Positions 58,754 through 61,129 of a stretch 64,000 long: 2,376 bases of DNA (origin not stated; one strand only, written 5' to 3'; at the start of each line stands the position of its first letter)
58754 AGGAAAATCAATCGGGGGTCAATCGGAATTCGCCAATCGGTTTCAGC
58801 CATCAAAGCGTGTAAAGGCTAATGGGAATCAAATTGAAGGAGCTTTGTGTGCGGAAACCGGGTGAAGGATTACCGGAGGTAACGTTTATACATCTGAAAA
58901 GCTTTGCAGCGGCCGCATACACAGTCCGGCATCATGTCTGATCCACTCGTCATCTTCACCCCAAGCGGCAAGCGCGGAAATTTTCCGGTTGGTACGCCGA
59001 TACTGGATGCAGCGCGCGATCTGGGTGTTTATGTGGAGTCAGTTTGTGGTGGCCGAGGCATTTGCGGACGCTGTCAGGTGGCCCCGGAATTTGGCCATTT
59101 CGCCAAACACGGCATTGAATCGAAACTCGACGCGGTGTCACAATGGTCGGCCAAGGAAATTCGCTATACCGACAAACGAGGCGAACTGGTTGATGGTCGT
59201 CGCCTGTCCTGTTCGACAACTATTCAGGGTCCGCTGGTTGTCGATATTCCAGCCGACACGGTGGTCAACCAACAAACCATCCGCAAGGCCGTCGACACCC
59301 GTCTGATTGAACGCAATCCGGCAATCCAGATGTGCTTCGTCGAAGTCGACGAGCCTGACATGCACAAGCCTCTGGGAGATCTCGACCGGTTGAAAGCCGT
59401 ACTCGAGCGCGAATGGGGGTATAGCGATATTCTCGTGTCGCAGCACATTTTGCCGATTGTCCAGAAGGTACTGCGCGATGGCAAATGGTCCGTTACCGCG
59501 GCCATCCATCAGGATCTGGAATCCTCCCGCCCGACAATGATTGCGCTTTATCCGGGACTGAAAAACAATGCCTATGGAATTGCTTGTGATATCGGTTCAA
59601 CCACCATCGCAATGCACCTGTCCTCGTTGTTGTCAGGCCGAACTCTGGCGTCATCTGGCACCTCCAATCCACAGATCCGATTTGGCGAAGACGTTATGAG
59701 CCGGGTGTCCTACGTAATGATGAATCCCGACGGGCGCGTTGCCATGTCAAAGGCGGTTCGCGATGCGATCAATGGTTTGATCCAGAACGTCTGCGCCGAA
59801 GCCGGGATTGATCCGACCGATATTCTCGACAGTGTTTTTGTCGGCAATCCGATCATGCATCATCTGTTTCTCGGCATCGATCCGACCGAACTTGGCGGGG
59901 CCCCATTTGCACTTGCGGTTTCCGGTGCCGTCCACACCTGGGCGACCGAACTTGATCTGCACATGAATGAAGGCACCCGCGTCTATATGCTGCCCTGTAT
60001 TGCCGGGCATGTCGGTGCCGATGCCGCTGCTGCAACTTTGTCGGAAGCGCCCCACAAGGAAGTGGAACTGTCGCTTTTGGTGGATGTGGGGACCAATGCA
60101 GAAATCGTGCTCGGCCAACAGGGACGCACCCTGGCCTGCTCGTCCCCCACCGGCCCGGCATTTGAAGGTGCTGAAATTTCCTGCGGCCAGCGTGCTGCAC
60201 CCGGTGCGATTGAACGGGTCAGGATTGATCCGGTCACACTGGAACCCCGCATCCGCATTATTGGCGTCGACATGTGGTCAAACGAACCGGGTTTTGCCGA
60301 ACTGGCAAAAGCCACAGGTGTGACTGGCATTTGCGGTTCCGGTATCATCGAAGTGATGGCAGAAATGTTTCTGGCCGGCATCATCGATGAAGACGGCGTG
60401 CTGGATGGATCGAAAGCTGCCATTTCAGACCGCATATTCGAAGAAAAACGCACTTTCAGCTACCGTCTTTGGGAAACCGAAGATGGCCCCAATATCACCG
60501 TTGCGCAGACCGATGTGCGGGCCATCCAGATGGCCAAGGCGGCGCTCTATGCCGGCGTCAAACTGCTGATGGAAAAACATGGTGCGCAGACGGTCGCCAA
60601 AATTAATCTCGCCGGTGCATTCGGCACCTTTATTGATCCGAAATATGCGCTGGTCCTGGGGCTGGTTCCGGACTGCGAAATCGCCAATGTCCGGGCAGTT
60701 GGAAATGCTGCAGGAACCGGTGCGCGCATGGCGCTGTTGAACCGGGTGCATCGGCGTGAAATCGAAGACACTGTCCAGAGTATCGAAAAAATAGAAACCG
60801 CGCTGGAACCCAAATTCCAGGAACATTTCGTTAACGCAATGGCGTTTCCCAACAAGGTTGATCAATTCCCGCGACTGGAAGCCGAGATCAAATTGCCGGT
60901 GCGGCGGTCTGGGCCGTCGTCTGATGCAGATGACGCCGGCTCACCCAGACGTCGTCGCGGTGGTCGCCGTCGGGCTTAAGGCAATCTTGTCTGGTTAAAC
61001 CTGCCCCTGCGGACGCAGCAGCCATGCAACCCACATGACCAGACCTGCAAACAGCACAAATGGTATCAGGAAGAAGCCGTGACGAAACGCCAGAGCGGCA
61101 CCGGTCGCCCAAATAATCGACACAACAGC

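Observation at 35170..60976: Shared Arg/Gly-rich terminal peptide on five enzymes of one methyl-transfer pathway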

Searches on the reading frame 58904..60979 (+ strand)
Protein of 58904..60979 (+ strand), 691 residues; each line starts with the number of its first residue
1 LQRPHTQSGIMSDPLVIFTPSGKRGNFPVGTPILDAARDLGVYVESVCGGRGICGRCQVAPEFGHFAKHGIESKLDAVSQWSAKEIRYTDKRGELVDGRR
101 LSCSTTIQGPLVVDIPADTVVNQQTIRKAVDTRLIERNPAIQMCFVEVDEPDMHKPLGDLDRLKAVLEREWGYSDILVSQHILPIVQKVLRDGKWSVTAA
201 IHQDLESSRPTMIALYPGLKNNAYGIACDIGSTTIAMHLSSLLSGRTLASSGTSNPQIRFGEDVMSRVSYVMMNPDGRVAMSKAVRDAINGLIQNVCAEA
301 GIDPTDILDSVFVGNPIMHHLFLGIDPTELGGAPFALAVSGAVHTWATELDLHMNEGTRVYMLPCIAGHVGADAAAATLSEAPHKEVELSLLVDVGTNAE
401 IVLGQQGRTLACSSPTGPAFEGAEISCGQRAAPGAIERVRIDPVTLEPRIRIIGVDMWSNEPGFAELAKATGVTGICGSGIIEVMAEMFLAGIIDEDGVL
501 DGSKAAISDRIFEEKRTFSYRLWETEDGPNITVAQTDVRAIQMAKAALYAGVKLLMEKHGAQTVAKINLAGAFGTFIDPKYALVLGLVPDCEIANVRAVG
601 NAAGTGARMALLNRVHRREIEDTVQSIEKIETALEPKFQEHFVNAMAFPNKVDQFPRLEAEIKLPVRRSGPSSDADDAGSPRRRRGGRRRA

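Call 11: search_protein_families(library=pfam, proteins=[window:58904-60979:+])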
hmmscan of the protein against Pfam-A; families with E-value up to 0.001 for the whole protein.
window:58904-60979:+ (691 aa): 3 families
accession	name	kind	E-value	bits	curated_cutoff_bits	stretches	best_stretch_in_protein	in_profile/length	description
PF14574.11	RACo_C_ter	-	3.6e-89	298.7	27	1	388-658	1-260/261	C-terminal domain of RACo the ASKHA domain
PF17651.6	Raco_middle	-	1e-48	165.5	26.8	1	224-381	1-158/163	RACo middle region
PF17650.6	RACo_linker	-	5e-22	78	26.2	1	132-221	3-85/86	RACo linker region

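Call 18: find_homologous_proteins(query=window:58934-60979:+, max_evalue=1e-20)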
Query window:58934-60979:+ (681 aa): 8000 proteins with E <= 1e-20 among 8000 candidates; the best 120 are listed.
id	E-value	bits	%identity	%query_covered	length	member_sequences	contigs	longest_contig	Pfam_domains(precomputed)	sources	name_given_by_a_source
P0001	0.0e+0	1479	96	100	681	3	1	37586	PF17650.7,PF17651.7,PF14574.12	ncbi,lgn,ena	-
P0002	0.0e+0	1392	89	99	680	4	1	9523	PF17650.7,PF17651.7,PF14574.12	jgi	jgi:uncharacterized 2Fe-2S/4Fe-4S cluster protein (DUF4445 family)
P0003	0.0e+0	1375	90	97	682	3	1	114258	PF17650.7,PF17651.7,PF14574.12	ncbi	ncbi:MAG: ASKHA domain-containing protein [Rhizobiaceae bacterium]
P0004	0.0e+0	1367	88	98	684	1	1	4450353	PF17650.7,PF17651.7,PF14574.12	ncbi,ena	-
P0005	0.0e+0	1365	90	96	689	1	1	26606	PF17650.7,PF17651.7,PF14574.12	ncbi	ncbi:MAG: ASKHA domain-containing protein [Rhizobiaceae bacterium]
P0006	0.0e+0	1364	89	97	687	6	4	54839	PF17650.7,PF17651.7,PF14574.12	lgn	-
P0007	0.0e+0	1361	89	97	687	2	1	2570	PF17650.7,PF17651.7,PF14574.12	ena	-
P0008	0.0e+0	1350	87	97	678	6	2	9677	PF17650.7,PF17651.7,PF14574.12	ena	-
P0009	0.0e+0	1350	86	98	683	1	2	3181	PF17650.7,PF17651.7,PF14574.12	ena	-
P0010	0.0e+0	1347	87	97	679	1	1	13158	PF17650.7,PF17651.7,PF14574.12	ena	-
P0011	0.0e+0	1345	86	98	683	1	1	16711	PF17650.7,PF17651.7,PF14574.12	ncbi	ncbi:MAG: ASKHA domain-containing protein [Pseudomonadota bacterium]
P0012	0.0e+0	1345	86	98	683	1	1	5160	PF17650.7,PF17651.7,PF14574.12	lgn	-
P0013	0.0e+0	1345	86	97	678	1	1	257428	PF17650.7,PF17651.7,PF14574.12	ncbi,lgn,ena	-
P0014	0.0e+0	1344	85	98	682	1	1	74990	PF17650.7,PF17651.7,PF14574.12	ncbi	ncbi:MAG: ASKHA domain-containing protein [Pseudomonadota bacterium]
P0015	0.0e+0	1341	87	98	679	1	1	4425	PF17650.7,PF17651.7,PF14574.12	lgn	-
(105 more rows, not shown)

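Call 21: find_related_loci(query=A1, collection=genome_contigs, flank=10000)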
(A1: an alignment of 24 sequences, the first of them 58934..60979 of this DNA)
Query A1 (681 aa) in genome_contigs; peptide patterns used: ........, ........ (x = any residue, [..] = any of these).
600 stretches matched a pattern (row limit reached: there are more); 599 encode a relative of the query (tblastn E <= 1e-3); the best 80 are kept; 80 distinct loci.
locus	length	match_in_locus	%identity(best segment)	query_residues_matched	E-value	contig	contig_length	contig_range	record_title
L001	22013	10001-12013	88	1-671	0e+0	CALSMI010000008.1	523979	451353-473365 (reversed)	MAG: uncultured Rhizobiaceae group bacterium isolate S_MB273 genome assembly, contig: contig_17553_S_MB273, whole genome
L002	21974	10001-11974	89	1-658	0e+0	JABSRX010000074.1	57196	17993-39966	MAG: Rhizobiaceae bacterium isolate DT_97 DT-Rhizobiaceae-1_scaffold_76, whole genome shotgun sequence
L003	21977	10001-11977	86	2-660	0e+0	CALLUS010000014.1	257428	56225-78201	MAG: uncultured Rhizobiaceae group bacterium isolate H2_Bin_METABAT__49_1 genome assembly, contig: c_000000636136, whole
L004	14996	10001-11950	73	3-655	0e+0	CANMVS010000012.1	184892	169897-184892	uncultured Rhizobiaceae group bacterium isolate YR2-508-J.fasta genome assembly, contig: NODE_12, whole genome shotgun s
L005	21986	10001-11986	74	3-668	0e+0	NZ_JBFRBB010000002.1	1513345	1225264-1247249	Hoeflea sp. TYP-13 scaffold2, whole genome shotgun sequence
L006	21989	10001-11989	72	1-666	0e+0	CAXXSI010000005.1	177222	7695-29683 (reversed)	MAG: Rhizobiaceae bacterium isolate a1742b30-e065-467f-9c1a-1d654edd7eae genome assembly, contig: contig_5, whole genome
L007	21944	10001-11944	75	3-655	0e+0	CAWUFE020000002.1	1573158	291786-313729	MAG: Rhizobiaceae bacterium isolate 2a1c93a1-b5bb-4fff-98e9-bbfee3ad1fdc genome assembly, contig: contig_2, whole genome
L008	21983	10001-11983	72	3-666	0e+0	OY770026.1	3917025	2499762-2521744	MAG: Rhizobiaceae bacterium isolate bf0a9a0f-351a-45ad-a5d5-f0004388da85 genome assembly, chromosome: 1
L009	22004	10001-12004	72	1-671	0e+0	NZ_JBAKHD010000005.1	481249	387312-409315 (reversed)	Brucella sp. IR073 Indigo35_contig_5, whole genome shotgun sequence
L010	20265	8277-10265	73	3-669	0e+0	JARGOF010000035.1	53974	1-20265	MAG: Rhizobiaceae bacterium isolate bin_ce_oilr1.030 NODE_544_length_53974_cov_7.530295, whole genome shotgun sequence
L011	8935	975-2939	72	1-658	0e+0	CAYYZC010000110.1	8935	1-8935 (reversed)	MAG TPA_asm: uncultured Chelativorans sp. isolate SRP263527_co1_128 genome assembly, contig: NODE_6896_length_8935_cov_1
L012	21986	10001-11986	73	3-668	0e+0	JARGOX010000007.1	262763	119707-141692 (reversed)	MAG: Rhizobiaceae bacterium isolate bin_ji_oxhcr1.012 NODE_30_length_262763_cov_14.401423, whole genome shotgun sequence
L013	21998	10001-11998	71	1-671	0e+0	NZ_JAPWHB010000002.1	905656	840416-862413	Hoeflea alexandrii strain G21627-S1 NODE_2_length_905656_cov_67.7102, whole genome shotgun sequence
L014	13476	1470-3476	72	1-671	0e+0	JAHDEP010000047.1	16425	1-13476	MAG: Rhizobiaceae bacterium isolate MAG-184 RZ_10055, whole genome shotgun sequence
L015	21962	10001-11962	72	3-659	0e+0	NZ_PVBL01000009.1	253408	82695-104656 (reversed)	Neorhizobium sp. T6_25 NODE_9_length_253408_cov_13.9585_ID_2244, whole genome shotgun sequence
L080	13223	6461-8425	59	3-655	0e+0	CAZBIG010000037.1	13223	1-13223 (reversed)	MAG TPA_asm: uncultured Neomegalonema sp. isolate SRP128890_co1_203 genome assembly, contig: NODE_7085_length_13223_cov_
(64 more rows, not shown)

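Call 32: search_protein_families(library=pfam, proteins=[L080:2-751:+], max_evalue=0.01)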
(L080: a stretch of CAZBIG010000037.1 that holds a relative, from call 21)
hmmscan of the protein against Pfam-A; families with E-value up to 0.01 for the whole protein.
L080:2-751:+ (250 aa): 0 families

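Call 33: search_solved_structures(query=window:58934-60979:+, show_alignments=0)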
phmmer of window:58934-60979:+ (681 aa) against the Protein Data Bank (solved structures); distinct sequences matched with E-value up to 0.001: 3.
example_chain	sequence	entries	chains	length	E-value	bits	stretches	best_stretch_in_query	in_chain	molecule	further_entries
3zyy_X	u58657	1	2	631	1.4e-91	311.3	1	3-647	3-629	IRON-SULFUR CLUSTER BINDING PROTEIN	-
4c1n_K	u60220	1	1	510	2.5e-83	284.1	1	128-641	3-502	IRON-SULFUR CLUSTER BINDING PROTEIN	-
4c1n_I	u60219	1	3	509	3.7e-83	283.5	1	129-641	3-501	IRON-SULFUR CLUSTER BINDING PROTEIN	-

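Call 47: search_protein_representatives(protein=window:58934-60979:+)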
Query: 681 residues. Proteins with E-value up to 0.001 (for the whole library): 13132; up to 1e-10: 9615; up to 1e-30: 5127. The best 150 are listed.
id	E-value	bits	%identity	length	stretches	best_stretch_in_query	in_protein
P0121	9.5e-232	787.7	55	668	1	3-675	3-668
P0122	1.6e-230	783.6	56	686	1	3-675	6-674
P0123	8.2e-191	652.5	51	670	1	4-677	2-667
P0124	8.8e-189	645.8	51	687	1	6-680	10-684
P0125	1.5e-180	618.5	46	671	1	3-650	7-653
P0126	5.9e-177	606.7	48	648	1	1-641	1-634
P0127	4.9e-174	597.0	48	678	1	2-652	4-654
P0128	5.6e-171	586.9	53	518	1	3-512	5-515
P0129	4.4e-170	584.0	65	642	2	1-336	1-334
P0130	1.4e-165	569.1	59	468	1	203-677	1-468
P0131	4.2e-164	564.2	46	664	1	6-661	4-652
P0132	3.8e-160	551.1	46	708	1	4-666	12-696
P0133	2.7e-155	535.1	53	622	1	72-564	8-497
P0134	4.3e-155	534.4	45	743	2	6-451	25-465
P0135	6.6e-153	527.2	48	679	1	5-678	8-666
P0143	1.2e-142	493.3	41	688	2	295-650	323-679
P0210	9.8e-104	364.7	40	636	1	8-639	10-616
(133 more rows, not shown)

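Call 49: find_homologous_proteins(query=P0210, max_evalue=1e-30)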
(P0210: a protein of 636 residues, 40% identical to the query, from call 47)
Query P0210 (636 aa): 4109 proteins with E <= 1e-30 among 8000 candidates; the best 120 are listed.
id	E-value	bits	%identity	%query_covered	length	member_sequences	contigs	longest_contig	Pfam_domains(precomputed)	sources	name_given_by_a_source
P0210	0.0e+0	1425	100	100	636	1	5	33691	PF17651.7,PF14574.12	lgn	-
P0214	1.1e-174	601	47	98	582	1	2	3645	PF17651.7,PF14574.12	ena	-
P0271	8.5e-120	419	39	96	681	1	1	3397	PF17650.7,PF17651.7,PF14574.12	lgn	-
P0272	2.2e-119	418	40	96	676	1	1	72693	PF17650.7,PF00111.33,PF17651.7,PF14574.12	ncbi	-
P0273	9.6e-119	416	39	96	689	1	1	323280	PF17650.7,PF00111.33,PF17651.7,PF14574.12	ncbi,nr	ncbi:drug:proton antiporter [Mesorhizobium sp. LNHC220B00]|nr:drug:proton antiporter [Mesorhizobium 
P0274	1.1e-118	416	39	96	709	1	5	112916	PF17650.7,PF00111.33,PF17651.7,PF14574.12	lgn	-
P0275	2.2e-118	415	40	96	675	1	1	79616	PF17650.7,PF00111.33,PF17651.7,PF14574.12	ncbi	-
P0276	3.0e-118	414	39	96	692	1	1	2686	PF17650.7,PF00111.33,PF17651.7,PF14574.12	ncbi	-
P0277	3.4e-118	414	39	96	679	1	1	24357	PF17650.7,PF00111.33,PF17651.7,PF14574.12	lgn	-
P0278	3.4e-118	414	39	96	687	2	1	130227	PF17650.7,PF00111.33,PF17651.7,PF14574.12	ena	-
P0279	4.9e-118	414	40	96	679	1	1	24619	PF17650.7,PF00111.33,PF17651.7,PF14574.12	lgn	-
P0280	4.9e-118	414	39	96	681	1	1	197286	PF17650.7,PF17651.7,PF14574.12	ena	-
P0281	5.1e-118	414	38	97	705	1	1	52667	PF17650.7,PF00111.33,PF17651.7,PF14574.12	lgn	-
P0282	5.9e-118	413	39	96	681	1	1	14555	PF17650.7,PF17651.7,PF14574.12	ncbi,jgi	jgi:uncharacterized 2Fe-2S/4Fe-4S cluster protein (DUF4445 family)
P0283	7.6e-118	413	40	96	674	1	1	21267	PF17650.7,PF00111.33,PF17651.7,PF14574.12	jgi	-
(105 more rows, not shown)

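Call 50: find_encoding_contigs(protein=P0210, flank=10000, max_places=3)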
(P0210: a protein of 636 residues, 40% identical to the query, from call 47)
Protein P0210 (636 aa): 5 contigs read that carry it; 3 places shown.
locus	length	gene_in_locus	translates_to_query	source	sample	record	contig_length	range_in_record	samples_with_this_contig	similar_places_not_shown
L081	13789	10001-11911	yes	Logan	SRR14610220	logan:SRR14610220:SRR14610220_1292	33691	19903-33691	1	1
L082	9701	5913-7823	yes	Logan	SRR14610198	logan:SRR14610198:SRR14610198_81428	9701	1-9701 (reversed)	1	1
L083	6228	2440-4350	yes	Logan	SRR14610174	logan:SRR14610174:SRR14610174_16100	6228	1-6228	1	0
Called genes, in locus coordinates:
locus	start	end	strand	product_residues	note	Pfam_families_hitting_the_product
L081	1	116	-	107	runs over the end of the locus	-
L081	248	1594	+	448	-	PF00749:tRNA-synt_1c, PF19269:Anticodon_2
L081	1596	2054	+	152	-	PF00583:Acetyltransf_1, PF13508:Acetyltransf_7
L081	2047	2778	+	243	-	PF00588:SpoU_methylase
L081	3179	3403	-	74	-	-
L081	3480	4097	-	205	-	PF00163:Ribosomal_S4, PF01479:S4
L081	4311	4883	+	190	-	-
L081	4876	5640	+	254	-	PF13852:DUF4197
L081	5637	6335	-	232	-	PF02678:Pirin, PF07883:Cupin_2 (faint), PF17954:Pirin_C_2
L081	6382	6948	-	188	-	PF13409:GST_N_2, PF13417:GST_N_3, PF13410:GST_C_2 (weak)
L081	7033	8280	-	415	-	PF00089:Trypsin, PF13365:Trypsin_2, PF13180:PDZ_2, PF17820:PDZ_6 (faint)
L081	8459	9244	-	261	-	-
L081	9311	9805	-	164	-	PF05257:CHAP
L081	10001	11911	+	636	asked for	PF17651:Raco_middle, PF14574:RACo_C_ter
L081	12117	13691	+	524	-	PF00353:HemolysinCabind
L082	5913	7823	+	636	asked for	PF17651:Raco_middle, PF14574:RACo_C_ter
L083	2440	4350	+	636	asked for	PF17651:Raco_middle, PF14574:RACo_C_ter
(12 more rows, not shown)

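Call 53: find_related_loci(query=A2, collection=metagenome_contigs, flank=10000)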
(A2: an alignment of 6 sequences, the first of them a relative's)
Query A2 (667 aa) in metagenome_contigs; peptide patterns used: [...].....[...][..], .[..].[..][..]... (x = any residue, [..] = any of these).
600 stretches matched a pattern (row limit reached: there are more); 573 encode a relative of the query (tblastn E <= 1e-3); the best 80 are kept; 80 distinct loci.
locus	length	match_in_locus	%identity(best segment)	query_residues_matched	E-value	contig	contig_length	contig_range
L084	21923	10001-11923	67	23-667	0e+0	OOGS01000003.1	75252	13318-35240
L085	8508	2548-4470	68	23-667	0e+0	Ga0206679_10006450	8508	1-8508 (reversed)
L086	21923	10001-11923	67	22-666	0e+0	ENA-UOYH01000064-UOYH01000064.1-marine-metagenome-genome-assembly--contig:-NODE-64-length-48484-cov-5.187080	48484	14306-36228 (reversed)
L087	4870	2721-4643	67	23-667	0e+0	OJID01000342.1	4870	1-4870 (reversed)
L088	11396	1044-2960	67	24-666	0e+0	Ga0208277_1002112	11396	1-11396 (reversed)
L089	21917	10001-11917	66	23-665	0e+0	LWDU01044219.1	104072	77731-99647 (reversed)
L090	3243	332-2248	66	22-666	0e+0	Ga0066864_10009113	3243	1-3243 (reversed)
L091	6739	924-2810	66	24-656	0e+0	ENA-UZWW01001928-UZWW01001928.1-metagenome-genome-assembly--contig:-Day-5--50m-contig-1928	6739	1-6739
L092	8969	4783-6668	67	22-666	0e+0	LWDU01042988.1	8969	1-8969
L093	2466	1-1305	71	228-666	0e+0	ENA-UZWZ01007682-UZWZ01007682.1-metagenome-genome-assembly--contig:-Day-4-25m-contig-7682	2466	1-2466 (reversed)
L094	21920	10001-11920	67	23-666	0e+0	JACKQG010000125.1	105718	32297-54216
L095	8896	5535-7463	50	22-665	0e+0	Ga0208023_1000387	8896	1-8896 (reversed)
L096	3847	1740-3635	50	25-659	0e+0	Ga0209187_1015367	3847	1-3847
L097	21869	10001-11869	48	25-646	8e-174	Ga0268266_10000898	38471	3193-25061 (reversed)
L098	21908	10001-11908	46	14-648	2e-173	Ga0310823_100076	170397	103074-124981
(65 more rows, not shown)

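Call 57: find_homologous_proteins(query=P0143, max_evalue=1e-30)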
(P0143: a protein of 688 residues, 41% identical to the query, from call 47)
Query P0143 (688 aa): 7998 proteins with E <= 1e-30 among 8000 candidates; the best 120 are listed.
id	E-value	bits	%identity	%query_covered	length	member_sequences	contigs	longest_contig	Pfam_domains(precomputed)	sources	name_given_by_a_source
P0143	0.0e+0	1577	100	100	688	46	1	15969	PF17650.7,PF00111.33,PF17651.7,PF14574.12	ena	-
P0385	0.0e+0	1537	97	100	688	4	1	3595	PF17650.7,PF00111.33,PF17651.7,PF14574.12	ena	-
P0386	0.0e+0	1528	96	100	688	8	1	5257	PF17650.7,PF00111.33,PF17651.7,PF14574.12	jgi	jgi:uncharacterized 2Fe-2S/4Fe-4S cluster protein (DUF4445 family)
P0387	0.0e+0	1525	96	100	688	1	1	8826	PF17650.7,PF00111.33,PF17651.7,PF14574.12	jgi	jgi:uncharacterized 2Fe-2S/4Fe-4S cluster protein (DUF4445 family)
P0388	0.0e+0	1523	96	100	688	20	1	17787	PF17650.7,PF00111.33,PF17651.7,PF14574.12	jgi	jgi:uncharacterized 2Fe-2S/4Fe-4S cluster protein (DUF4445 family)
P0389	0.0e+0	1523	96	100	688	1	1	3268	PF17650.7,PF00111.33,PF17651.7,PF14574.12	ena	-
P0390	0.0e+0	1522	96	100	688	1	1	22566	PF17650.7,PF00111.33,PF17651.7,PF14574.12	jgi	jgi:uncharacterized 2Fe-2S/4Fe-4S cluster protein (DUF4445 family)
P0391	0.0e+0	1522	95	100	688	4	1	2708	PF17650.7,PF00111.33,PF17651.7,PF14574.12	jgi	jgi:uncharacterized 2Fe-2S/4Fe-4S cluster protein (DUF4445 family)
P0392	0.0e+0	1511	95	100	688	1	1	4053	PF17650.7,PF00111.33,PF17651.7,PF14574.12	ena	-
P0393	0.0e+0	1509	95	100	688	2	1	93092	PF17650.7,PF00111.33,PF17651.7,PF14574.12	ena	-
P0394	0.0e+0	1508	94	100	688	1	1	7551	PF17650.7,PF00111.33,PF17651.7,PF14574.12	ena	-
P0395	0.0e+0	1506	95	100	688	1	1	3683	PF17650.7,PF00111.33,PF17651.7,PF14574.12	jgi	jgi:uncharacterized 2Fe-2S/4Fe-4S cluster protein (DUF4445 family)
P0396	0.0e+0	1506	94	100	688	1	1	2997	PF17650.7,PF00111.33,PF17651.7,PF14574.12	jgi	jgi:uncharacterized 2Fe-2S/4Fe-4S cluster protein (DUF4445 family)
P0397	0.0e+0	1497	94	100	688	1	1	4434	PF17650.7,PF00111.33,PF17651.7,PF14574.12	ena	-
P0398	0.0e+0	1492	93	100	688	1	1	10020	PF17650.7,PF00111.33,PF17651.7,PF14574.12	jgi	jgi:uncharacterized 2Fe-2S/4Fe-4S cluster protein (DUF4445 family)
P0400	0.0e+0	1481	93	100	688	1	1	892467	PF17650.7,PF00111.33,PF17651.7,PF14574.12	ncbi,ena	-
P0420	0.0e+0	1340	83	100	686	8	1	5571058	PF17650.7,PF00111.33,PF17651.7,PF14574.12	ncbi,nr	ncbi:MAG: DUF4445 domain-containing protein [Deltaproteobacteria bacterium]|nr:MAG: DUF4445 domain-c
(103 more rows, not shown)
